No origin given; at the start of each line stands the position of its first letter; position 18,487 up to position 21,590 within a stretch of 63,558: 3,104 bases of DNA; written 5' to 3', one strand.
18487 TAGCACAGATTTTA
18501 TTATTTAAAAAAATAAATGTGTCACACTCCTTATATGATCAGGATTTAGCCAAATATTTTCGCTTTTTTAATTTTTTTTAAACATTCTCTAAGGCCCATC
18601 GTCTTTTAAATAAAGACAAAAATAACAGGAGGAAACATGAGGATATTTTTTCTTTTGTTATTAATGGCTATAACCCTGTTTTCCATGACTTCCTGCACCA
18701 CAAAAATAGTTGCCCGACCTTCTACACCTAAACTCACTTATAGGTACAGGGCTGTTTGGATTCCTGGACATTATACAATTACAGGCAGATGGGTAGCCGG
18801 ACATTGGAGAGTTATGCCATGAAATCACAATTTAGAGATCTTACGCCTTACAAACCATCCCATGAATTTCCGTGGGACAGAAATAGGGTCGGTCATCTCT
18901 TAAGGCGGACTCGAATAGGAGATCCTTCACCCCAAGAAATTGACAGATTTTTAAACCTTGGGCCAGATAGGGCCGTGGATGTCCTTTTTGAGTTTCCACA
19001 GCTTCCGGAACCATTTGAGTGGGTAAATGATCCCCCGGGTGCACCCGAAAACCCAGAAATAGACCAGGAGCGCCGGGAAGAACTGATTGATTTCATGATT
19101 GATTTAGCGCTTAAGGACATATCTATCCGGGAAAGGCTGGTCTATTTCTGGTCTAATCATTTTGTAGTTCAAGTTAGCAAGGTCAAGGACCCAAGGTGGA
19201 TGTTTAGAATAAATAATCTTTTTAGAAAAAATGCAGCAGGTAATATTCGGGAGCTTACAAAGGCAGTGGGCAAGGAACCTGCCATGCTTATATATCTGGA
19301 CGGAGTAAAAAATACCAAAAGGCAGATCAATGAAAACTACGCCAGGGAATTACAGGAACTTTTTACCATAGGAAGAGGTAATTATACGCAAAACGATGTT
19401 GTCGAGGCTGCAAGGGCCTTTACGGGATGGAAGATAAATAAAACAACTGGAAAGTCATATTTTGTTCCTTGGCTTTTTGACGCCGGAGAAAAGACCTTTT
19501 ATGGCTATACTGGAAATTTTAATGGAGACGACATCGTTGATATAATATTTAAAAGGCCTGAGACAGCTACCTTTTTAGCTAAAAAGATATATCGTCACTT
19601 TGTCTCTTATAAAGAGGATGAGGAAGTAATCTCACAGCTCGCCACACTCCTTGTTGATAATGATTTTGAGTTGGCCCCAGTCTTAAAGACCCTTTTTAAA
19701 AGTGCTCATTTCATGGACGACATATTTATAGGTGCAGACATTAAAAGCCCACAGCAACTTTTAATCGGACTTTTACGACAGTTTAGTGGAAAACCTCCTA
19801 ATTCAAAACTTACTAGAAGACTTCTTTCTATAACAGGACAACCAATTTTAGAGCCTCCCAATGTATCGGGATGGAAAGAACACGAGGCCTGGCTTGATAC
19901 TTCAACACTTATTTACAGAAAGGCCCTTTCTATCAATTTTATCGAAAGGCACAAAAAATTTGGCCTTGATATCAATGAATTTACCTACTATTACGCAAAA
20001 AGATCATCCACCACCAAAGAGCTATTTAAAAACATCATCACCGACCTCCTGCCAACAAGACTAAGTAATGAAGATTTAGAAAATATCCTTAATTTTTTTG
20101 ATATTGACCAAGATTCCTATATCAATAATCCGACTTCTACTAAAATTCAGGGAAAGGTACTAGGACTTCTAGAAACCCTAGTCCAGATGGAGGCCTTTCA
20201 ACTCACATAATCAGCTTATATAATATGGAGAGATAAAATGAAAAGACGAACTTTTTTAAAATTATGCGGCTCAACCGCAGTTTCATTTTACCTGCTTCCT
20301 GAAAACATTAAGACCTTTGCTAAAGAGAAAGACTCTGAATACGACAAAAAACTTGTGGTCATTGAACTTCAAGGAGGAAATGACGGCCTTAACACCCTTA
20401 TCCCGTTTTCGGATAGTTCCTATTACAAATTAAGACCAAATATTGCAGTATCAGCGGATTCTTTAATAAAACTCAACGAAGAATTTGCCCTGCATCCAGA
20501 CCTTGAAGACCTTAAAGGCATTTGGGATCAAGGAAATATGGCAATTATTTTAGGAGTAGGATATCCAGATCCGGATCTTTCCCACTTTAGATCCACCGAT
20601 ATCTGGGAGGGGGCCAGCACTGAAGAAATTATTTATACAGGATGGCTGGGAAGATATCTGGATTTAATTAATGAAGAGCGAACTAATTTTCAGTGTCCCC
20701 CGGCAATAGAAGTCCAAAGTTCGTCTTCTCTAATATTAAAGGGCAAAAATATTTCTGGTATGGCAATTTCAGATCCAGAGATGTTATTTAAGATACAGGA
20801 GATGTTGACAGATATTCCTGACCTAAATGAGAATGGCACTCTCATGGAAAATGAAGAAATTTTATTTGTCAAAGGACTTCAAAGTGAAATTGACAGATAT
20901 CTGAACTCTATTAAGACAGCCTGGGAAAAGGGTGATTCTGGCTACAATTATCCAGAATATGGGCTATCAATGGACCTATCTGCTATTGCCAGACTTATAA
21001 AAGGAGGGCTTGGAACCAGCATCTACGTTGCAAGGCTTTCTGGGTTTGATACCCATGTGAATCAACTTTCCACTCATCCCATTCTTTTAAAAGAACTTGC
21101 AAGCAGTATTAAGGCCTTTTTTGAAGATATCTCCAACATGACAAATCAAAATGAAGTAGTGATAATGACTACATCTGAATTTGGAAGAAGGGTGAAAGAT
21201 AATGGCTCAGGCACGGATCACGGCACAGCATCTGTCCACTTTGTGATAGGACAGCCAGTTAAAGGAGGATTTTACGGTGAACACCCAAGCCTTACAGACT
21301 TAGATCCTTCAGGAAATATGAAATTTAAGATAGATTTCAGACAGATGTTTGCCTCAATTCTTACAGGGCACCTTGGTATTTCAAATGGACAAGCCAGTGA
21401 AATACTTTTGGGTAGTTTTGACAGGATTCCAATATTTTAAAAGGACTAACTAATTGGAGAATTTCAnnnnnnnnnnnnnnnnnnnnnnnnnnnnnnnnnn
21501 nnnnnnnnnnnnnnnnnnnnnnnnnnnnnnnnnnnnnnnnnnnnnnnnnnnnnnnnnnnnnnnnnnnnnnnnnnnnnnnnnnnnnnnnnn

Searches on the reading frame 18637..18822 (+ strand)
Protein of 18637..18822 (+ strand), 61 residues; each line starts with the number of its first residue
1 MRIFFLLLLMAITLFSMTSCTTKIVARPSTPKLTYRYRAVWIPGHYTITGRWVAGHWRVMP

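Call 12: search_protein_families(library=ncbifam, proteins=[window:18637-18822:+], max_evalue=0.01)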
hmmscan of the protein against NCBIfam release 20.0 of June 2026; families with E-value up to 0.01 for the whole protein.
window:18637-18822:+ (61 aa): 0 families

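Call 26: search_protein_families(library=pfam, proteins=[window:18637-18822:+], max_evalue=0.05)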
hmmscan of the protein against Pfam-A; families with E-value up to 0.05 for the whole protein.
window:18637-18822:+ (61 aa): 0 families

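Call 44: find_related_loci(query=A4, collection=metagenome_contigs, flank=4000)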
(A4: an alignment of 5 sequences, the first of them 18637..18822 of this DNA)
Query A4 (61 aa) in metagenome_contigs; peptide patterns used: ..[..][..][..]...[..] (x = any residue, [..] = any of these).
150 stretches matched a pattern; 78 encode a relative of the query (tblastn E <= 1e-3); 78 distinct loci.
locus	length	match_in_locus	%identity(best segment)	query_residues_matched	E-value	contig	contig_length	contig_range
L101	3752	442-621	54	1-61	3e-20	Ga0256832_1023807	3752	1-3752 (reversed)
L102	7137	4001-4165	44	5-58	3e-12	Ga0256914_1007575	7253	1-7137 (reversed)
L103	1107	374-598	31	2-58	6e-8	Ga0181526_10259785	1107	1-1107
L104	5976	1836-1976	65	36-60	9e-8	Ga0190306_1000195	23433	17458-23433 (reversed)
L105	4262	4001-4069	65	36-58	1e-7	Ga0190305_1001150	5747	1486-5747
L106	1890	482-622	52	32-61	6e-7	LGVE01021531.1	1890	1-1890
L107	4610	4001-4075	56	34-58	5e-7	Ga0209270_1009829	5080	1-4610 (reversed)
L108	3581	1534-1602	65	36-58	6e-7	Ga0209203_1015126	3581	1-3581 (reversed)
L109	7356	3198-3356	54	29-61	9e-7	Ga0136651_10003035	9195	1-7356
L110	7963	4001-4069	61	36-58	1e-6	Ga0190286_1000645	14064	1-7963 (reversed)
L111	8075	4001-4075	57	31-58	2e-6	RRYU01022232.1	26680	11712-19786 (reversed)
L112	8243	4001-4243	30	1-58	2e-6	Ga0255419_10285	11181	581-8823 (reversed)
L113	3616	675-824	52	36-60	3e-6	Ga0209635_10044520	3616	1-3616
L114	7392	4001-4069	61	36-58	3e-6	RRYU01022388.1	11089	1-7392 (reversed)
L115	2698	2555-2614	70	39-58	3e-6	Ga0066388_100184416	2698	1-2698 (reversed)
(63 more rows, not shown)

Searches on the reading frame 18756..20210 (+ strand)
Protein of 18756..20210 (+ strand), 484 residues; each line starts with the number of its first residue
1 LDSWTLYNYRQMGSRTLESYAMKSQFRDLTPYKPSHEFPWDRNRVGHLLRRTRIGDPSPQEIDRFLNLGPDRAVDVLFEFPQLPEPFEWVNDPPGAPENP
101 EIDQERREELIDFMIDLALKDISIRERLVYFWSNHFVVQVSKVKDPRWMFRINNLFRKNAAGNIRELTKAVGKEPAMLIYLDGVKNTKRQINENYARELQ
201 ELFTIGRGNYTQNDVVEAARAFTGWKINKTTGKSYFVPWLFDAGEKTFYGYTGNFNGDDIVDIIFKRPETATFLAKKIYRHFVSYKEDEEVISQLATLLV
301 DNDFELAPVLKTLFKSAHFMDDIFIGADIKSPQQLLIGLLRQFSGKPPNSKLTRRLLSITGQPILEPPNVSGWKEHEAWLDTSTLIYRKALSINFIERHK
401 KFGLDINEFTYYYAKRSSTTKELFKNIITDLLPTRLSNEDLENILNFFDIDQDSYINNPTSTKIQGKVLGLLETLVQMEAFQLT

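Call 12: search_protein_families(library=ncbifam, proteins=[window:18756-20210:+], max_evalue=0.01)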
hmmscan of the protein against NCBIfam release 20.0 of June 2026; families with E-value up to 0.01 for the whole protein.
window:18756-20210:+ (484 aa): 0 families

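Call 26: search_protein_families(library=pfam, proteins=[window:18819-20210:+], max_evalue=0.05)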
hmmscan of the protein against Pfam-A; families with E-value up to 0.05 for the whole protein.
window:18819-20210:+ (463 aa): 2 families
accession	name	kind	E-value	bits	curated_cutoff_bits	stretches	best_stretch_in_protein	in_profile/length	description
PF08811.16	DUF1800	-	1.1e-99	334.9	26.1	1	26-461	1-418/419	Protein of unknown function (DUF1800)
PF13833.12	EF-hand_8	-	0.041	14.1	28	0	400-436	7-43/54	EF-hand domain pair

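Call 31: find_homologous_proteins(query=window:18819-20210:+, max_evalue=1e-60)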
Query window:18819-20210:+ (463 aa): 887 proteins with E <= 1e-60 among 8000 candidates; the best 120 are listed.
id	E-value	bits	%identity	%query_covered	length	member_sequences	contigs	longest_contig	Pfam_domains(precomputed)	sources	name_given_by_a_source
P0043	0.0e+0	1030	97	100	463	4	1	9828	PF08811.17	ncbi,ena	-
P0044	3.3e-196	671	63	100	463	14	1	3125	PF08811.17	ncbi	-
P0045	8.0e-141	488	50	98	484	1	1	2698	PF08811.17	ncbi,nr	ncbi:MAG: DUF1800 domain-containing protein [Nitrospirae bacterium]|nr:DUF1800 domain-containing pro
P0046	5.8e-137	476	49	98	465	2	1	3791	PF08811.17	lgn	-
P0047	2.7e-134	467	54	89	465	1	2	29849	PF08811.17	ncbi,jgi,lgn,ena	-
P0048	1.4e-133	464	50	98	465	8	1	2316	PF08811.17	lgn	-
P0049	6.6e-124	433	48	98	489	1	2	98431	PF08811.17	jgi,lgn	-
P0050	5.2e-123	430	48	98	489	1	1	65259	PF08811.17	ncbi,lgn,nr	ncbi:MAG: DUF1800 domain-containing protein [Acidobacteria bacterium]|nr:DUF1800 domain-containing p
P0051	1.8e-116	408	44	98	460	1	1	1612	PF08811.17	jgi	jgi:hypothetical protein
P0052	5.1e-115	403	46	99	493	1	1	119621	PF08811.17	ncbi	-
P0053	7.8e-115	403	43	98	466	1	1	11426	PF08811.17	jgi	-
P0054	1.3e-114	402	44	98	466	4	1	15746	PF08811.17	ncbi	-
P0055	2.4e-114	401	43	98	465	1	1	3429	PF08811.17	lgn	-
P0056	9.1e-112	393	46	98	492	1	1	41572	PF08811.17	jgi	-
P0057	9.0e-107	376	49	85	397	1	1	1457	PF08811.17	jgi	jgi:uncharacterized protein (DUF1800 family)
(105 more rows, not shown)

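Call 32: find_encoding_contigs(protein=P0043, flank=5000, max_places=2)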
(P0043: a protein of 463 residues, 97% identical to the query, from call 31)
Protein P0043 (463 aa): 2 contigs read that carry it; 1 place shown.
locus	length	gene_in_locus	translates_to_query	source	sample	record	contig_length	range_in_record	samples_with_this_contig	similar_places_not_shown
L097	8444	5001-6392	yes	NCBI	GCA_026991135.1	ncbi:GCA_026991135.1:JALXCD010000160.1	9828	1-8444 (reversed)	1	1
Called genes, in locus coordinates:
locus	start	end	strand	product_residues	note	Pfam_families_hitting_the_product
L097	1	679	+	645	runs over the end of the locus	-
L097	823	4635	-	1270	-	-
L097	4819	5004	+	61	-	-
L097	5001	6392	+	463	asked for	PF08811:DUF1800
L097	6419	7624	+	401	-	PF07394:DUF1501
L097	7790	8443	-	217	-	?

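Call 33: find_encoding_contigs(protein=P0044, flank=5000, max_places=2)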
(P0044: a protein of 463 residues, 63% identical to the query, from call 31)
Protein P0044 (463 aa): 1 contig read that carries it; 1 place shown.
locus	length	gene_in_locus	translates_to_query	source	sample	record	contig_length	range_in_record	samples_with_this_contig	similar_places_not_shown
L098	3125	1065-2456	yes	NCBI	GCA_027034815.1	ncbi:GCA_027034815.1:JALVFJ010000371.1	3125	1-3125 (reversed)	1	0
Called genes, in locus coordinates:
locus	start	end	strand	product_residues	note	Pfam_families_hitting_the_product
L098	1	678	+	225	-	?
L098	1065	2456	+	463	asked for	PF08811:DUF1800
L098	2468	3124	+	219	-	?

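Call 34: find_encoding_contigs(protein=P0047, flank=8000, max_places=2)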
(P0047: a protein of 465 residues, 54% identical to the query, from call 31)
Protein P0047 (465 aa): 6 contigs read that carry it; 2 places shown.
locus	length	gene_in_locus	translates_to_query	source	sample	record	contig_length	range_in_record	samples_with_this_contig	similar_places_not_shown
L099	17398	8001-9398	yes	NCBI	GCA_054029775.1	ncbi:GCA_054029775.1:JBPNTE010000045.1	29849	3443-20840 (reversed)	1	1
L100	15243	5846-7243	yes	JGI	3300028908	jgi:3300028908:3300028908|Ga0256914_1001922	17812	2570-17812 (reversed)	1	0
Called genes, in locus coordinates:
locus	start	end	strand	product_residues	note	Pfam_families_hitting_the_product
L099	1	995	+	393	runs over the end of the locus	PF13365:Trypsin_2, PF13180:PDZ_2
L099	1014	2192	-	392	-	-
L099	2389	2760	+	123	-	PF00892:EamA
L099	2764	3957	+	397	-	PF01041:DegT_DnrJ_EryC1, PF00155:Aminotran_1_2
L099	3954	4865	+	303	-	PF01522:Polysacc_deac_1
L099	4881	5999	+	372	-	PF13439:Glyco_transf_4, PF13579:Glyco_trans_4_4 (faint), PF20706:GT4-conflict (faint), PF00534:Glycos_transf_1, PF13692:Glyco_trans_1_4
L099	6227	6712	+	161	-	PF04542:Sigma70_r2, PF08281:Sigma70_r4_2, PF04545:Sigma70_r4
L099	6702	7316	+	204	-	-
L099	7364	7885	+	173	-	-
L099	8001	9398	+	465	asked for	PF08811:DUF1800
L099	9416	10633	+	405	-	PF07394:DUF1501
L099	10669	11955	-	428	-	PF00795:CN_hydrolase, PF01467:CTP_transf_like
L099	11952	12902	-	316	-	PF01073:3Beta_HSD, PF01370:Epimerase, PF02719:Polysacc_synt_2, PF04321:RmlD_sub_bind, PF13460:NAD_binding_10, PF16363:GDP_Man_Dehyd, PF07993:NAD_binding_4 (weak)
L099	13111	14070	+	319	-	PF13593:SBF_like, PF01758:SBF, PF03547:Mem_trans (weak)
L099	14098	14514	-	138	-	PF01894:YjbQ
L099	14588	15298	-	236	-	PF01209:Ubie_methyltran (weak), PF05175:MTS (weak), PF13489:Methyltransf_23, PF13847:Methyltransf_31, PF08241:Methyltransf_11, PF08242:Methyltransf_12, PF13649:Methyltransf_25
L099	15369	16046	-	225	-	PF12697:Abhydrolase_6, PF00561:Abhydrolase_1 (faint)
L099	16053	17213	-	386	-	PF00155:Aminotran_1_2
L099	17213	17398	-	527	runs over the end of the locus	PF13671:AAA_33, PF13207:AAA_17, PF13238:AAA_18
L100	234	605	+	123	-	PF00892:EamA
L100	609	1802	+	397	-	PF01041:DegT_DnrJ_EryC1, PF00155:Aminotran_1_2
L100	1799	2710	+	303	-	PF01522:Polysacc_deac_1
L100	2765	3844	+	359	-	PF13439:Glyco_transf_4, PF13579:Glyco_trans_4_4 (faint), PF00534:Glycos_transf_1, PF13692:Glyco_trans_1_4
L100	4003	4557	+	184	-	PF07638:Sigma70_ECF (weak), PF04542:Sigma70_r2, PF08281:Sigma70_r4_2, PF04545:Sigma70_r4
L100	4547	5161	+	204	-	-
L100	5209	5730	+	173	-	-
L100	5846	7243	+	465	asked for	PF08811:DUF1800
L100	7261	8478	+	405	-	PF07394:DUF1501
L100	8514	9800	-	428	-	PF00795:CN_hydrolase, PF01467:CTP_transf_like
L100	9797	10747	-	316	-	PF01073:3Beta_HSD, PF01370:Epimerase, PF02719:Polysacc_synt_2, PF04321:RmlD_sub_bind, PF13460:NAD_binding_10, PF16363:GDP_Man_Dehyd, PF07993:NAD_binding_4 (weak)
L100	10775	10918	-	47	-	-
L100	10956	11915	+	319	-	PF13593:SBF_like, PF01758:SBF, PF03547:Mem_trans (weak)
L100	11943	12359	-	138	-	PF01894:YjbQ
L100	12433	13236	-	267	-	PF01209:Ubie_methyltran, PF05175:MTS (weak), PF13489:Methyltransf_23, PF13847:Methyltransf_31, PF08241:Methyltransf_11, PF08242:Methyltransf_12, PF13649:Methyltransf_25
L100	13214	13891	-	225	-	PF12697:Abhydrolase_6, PF00561:Abhydrolase_1 (faint)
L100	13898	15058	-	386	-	PF00155:Aminotran_1_2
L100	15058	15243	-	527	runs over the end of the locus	PF13671:AAA_33, PF13207:AAA_17, PF13238:AAA_18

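Call 59: search_protein_families(library=ncbifam, proteins=[L100:5209-5730:+], max_evalue=1)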
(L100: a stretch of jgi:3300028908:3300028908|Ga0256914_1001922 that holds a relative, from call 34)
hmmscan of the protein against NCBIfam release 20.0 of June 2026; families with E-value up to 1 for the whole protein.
L100:5209-5730:+ (173 aa): 0 families

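Call 60: find_encoding_contigs(protein=P0046, flank=4000, max_places=2)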
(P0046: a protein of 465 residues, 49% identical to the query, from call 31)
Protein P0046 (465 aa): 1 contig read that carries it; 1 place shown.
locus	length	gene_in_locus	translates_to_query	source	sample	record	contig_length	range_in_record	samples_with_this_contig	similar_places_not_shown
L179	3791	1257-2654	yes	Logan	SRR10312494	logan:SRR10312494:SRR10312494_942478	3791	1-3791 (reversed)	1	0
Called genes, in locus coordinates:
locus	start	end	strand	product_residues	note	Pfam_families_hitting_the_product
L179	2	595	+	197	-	?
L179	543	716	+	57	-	-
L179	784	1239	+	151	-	-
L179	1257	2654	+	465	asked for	PF08811:DUF1800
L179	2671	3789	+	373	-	?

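Call 61: find_encoding_contigs(protein=P0045, flank=4000, max_places=2)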
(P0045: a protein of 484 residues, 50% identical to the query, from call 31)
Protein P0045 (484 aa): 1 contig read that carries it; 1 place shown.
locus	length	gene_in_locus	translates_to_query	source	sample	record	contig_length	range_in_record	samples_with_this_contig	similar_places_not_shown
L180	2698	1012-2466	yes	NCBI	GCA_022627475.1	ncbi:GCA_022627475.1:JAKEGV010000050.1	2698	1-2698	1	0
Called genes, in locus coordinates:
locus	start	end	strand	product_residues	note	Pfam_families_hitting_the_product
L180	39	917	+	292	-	PF00892:EamA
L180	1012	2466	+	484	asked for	PF08811:DUF1800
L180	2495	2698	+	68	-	?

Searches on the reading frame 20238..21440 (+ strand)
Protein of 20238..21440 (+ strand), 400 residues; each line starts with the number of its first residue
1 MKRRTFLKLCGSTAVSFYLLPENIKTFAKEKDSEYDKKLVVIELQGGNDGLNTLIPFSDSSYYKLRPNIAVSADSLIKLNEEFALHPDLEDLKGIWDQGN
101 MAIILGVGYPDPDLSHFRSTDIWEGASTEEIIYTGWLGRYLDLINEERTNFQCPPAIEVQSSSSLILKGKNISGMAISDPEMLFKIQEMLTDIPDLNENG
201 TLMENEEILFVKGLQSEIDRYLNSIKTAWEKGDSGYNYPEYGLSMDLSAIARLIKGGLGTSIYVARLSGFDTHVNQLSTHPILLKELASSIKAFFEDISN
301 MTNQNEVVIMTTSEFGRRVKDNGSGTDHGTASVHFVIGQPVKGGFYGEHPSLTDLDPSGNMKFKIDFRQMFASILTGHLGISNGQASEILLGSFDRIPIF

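Call 12: search_protein_families(library=ncbifam, proteins=[window:20238-21440:+], max_evalue=0.01)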
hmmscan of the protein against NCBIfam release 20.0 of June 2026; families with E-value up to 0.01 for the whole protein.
window:20238-21440:+ (400 aa): 0 families

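Call 26: search_protein_families(library=pfam, proteins=[window:20238-21440:+], max_evalue=0.05)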
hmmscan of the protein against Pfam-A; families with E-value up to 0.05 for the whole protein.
window:20238-21440:+ (400 aa): 1 family
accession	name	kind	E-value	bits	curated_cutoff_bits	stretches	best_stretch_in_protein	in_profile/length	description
PF07394.17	DUF1501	-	3.1e-22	79.7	27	1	267-354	251-341/390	Protein of unknown function (DUF1501)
